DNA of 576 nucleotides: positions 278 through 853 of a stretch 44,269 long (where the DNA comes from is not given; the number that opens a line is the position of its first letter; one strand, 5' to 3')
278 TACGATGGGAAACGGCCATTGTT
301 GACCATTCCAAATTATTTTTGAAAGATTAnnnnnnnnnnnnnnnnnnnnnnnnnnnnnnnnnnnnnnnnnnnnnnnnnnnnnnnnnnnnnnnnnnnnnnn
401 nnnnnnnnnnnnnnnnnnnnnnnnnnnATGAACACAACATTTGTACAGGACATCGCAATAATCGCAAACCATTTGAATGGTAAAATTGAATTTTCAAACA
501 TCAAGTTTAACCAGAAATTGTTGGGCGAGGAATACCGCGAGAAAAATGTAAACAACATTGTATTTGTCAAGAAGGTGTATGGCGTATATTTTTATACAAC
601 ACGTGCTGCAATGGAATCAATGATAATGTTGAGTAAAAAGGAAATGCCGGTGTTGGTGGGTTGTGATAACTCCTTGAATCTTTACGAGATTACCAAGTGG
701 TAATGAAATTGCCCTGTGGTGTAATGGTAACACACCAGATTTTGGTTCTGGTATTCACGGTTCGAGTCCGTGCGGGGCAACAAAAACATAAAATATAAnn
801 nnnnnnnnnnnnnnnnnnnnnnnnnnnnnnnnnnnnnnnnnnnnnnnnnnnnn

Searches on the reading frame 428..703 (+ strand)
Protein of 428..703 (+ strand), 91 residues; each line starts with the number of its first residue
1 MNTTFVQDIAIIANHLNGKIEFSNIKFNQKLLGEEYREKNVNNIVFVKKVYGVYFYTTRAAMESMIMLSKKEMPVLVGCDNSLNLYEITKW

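Call 42: search_protein_families(library=phrogs, proteins=[window:428-703:+], max_evalue=0.001)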
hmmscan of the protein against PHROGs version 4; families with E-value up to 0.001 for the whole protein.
window:428-703:+ (91 aa): 0 families

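Call 91: search_protein_families(library=ncbifam, proteins=[window:428-703:+], max_evalue=0.1)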
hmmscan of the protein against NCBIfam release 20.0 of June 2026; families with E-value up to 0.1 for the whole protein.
window:428-703:+ (91 aa): 1 family
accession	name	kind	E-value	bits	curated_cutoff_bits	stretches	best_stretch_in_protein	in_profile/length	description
NF041691.1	Shig_StxB_2b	exception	0.026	14.6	201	0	4-39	11-50/87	Shiga toxin Stx2b subunit B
